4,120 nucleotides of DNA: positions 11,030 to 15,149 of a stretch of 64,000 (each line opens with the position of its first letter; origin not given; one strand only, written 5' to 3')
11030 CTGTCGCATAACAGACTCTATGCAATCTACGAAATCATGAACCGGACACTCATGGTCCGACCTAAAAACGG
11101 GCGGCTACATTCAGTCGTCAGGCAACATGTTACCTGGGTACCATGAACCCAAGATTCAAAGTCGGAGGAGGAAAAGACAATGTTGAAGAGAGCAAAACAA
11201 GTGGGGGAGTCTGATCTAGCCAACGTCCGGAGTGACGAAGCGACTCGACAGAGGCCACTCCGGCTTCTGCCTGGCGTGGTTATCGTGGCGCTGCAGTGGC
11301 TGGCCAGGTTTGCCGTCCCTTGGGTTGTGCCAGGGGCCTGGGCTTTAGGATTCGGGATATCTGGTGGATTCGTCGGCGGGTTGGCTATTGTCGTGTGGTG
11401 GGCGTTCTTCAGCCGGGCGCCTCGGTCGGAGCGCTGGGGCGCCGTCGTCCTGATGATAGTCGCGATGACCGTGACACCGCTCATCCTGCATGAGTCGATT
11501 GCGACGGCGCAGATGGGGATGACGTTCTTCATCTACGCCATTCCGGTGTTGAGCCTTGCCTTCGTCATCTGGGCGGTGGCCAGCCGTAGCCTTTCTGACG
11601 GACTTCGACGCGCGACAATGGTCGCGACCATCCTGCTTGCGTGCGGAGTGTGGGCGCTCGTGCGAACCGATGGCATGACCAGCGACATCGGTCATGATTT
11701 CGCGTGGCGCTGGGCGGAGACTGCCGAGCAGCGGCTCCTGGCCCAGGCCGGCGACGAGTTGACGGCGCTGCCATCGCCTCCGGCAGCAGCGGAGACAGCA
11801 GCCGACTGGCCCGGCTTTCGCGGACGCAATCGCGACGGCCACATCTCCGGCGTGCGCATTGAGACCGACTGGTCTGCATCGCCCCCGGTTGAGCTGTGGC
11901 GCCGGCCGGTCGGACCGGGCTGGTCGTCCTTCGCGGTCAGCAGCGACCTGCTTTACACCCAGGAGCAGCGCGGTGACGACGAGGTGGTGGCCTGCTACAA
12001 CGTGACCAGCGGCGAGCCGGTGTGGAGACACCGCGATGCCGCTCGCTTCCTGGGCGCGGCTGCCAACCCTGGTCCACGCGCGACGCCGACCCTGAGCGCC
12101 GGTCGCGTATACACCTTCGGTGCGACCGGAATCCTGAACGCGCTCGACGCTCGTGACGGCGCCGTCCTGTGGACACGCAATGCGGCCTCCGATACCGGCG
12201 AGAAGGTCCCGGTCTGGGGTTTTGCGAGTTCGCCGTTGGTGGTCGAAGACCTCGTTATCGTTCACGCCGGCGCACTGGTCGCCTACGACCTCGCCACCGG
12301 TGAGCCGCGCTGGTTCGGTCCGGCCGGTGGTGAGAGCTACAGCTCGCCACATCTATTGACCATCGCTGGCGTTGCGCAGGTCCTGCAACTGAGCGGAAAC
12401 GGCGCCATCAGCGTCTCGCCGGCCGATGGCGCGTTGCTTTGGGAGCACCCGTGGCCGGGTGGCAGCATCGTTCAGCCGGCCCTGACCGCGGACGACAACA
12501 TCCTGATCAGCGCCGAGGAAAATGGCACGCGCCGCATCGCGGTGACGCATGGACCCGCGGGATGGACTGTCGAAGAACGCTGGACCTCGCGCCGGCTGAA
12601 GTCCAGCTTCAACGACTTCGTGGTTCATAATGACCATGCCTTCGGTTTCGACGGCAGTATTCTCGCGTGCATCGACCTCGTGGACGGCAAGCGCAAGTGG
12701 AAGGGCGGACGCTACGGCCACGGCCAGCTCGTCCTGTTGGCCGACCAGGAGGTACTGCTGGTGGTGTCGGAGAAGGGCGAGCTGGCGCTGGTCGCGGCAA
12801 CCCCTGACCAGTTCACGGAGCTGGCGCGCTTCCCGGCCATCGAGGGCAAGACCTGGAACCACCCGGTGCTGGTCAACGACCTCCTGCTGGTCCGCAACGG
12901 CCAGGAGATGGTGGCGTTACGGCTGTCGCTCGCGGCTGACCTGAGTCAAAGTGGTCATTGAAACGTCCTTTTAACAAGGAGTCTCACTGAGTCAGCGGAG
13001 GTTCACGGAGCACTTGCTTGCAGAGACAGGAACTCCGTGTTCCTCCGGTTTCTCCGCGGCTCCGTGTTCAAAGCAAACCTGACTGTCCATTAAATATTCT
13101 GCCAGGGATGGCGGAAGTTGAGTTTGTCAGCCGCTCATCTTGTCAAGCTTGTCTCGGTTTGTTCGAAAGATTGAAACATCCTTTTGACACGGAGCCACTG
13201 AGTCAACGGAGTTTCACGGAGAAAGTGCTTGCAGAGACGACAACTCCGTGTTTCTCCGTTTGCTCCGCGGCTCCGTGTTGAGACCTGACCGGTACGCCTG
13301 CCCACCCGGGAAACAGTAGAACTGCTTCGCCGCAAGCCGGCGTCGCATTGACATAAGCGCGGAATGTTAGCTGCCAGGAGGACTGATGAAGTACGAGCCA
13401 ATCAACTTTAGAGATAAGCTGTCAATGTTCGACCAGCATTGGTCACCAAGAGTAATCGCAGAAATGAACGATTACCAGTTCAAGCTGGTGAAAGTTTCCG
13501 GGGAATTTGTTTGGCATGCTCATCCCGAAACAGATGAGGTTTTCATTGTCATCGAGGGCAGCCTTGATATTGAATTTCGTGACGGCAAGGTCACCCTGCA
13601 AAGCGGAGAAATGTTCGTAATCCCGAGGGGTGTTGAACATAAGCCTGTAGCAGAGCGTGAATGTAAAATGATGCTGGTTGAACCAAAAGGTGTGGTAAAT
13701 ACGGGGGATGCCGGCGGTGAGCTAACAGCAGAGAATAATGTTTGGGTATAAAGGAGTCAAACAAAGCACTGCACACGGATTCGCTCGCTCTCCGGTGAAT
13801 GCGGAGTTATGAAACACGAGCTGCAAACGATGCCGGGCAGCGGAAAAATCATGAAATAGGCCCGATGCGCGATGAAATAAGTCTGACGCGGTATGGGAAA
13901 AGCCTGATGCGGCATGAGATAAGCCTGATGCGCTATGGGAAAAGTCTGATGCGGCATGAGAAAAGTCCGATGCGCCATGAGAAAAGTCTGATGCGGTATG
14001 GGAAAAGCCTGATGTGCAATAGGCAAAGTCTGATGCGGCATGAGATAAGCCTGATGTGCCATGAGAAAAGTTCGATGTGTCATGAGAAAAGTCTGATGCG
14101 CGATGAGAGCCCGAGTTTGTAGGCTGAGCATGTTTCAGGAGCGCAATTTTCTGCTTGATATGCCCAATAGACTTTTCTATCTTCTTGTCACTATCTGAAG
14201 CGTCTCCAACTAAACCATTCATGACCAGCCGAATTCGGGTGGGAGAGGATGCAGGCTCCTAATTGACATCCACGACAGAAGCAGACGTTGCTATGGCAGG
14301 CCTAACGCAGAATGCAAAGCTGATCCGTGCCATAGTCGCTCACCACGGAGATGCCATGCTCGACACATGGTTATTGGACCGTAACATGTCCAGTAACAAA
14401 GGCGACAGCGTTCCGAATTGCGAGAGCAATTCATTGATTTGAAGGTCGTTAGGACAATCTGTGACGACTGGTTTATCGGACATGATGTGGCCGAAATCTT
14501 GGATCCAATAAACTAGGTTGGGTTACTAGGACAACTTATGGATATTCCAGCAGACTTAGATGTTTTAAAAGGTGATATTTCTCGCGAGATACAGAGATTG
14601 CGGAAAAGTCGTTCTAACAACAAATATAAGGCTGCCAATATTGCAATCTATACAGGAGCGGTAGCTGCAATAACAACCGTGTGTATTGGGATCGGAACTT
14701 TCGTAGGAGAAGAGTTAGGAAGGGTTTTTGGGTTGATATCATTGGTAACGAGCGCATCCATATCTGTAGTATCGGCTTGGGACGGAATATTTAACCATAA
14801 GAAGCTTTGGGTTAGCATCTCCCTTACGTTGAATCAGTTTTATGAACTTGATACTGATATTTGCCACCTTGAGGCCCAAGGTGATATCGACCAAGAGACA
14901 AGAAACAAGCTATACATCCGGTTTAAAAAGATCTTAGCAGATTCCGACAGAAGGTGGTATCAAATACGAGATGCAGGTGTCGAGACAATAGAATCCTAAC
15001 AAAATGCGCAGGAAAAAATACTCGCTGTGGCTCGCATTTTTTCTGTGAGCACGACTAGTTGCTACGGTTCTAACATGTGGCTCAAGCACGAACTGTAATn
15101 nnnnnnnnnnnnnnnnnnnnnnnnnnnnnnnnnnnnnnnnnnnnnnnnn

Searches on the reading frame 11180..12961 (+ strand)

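Call 66: search_protein_families(library=pfam, proteins=[window:11180-12961:+], max_evalue=0.001)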
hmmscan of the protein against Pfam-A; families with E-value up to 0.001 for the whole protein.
window:11180-12961:+ (593 aa): 3 families
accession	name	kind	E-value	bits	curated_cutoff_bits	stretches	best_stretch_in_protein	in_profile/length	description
PF13360.13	PQQ_2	-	2e-39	136.1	27.6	3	267-508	2-232/233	Outer membrane protein assembly factor BamB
PF13570.13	Beta-prop_ACSF4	-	5.1e-10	39.7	133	1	269-571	30-317/329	Beta-alanine-activating enzyme, beta-propeller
PF01011.28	PQQ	-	2.1e-05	23.9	26.7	0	274-340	23-90/595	Glucose/ethanol/alcohol dehydrogenase, beta-propeller domain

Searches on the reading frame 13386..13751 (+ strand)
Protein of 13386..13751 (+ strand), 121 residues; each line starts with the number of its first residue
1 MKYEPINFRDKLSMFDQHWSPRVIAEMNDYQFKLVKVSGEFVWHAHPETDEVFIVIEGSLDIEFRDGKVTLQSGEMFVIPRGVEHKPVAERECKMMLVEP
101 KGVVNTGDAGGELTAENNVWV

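Call 44: search_protein_families(library=pfam, proteins=[window:13386-13751:+], max_evalue=0.01)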
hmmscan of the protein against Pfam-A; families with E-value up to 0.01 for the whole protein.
window:13386-13751:+ (121 aa): 11 families
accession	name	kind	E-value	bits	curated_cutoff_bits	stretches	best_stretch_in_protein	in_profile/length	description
PF07883.17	Cupin_2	-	7.6e-13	48.4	27.2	1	36-97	6-68/70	Cupin domain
PF00190.28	Cupin_1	-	4.6e-06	26.7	22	1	39-90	44-102/151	Cupin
PF02311.25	AraC_binding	-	0.00022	21.4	21.1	1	41-91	16-65/135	AraC-like ligand binding domain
PF06249.18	EutQ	-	0.00026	21.2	21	1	48-95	94-141/152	Ethanolamine utilisation protein EutQ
PF21621.3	MPI_cupin_dom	-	0.00028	21.2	27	1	27-85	8-65/79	Mannose-6-phosphate isomerase, cupin domain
PF05899.18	Cupin_3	-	0.00029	20.9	23.5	1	43-84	19-61/74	EutQ-like cupin domain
PF06052.18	3-HAO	-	0.0028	17.8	25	1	5-99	6-107/151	3-hydroxyanthranilic acid dioxygenase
PF01050.24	MannoseP_isomer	-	0.0048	17.5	23.6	1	22-88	20-88/116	Mannose-6-phosphate isomerase C-terminal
PF00027.35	cNMP_binding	-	0.0077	16.6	27.5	0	39-77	7-51/89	Cyclic nucleotide-binding domain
PF08007.18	JmjC_2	-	0.0084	16.1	22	0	68-94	87-113/127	JmjC domain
PF11699.14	CENP-C_C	-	0.0091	16.7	29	0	52-84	36-68/85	Mif2/CENP-C like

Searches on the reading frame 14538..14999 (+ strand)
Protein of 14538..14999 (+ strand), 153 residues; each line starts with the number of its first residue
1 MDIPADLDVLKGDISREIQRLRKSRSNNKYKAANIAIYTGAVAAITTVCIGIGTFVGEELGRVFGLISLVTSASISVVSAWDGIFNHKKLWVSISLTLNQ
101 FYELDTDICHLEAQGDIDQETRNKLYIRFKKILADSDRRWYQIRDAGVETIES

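Call 44: search_protein_families(library=pfam, proteins=[window:14538-14999:+], max_evalue=0.01)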
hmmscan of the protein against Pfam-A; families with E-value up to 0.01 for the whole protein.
window:14538-14999:+ (153 aa): 1 family
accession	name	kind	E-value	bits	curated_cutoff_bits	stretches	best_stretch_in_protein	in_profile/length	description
PF14015.11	DUF4231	-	0.00014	22.7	24.7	1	21-92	6-72/103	Protein of unknown function (DUF4231)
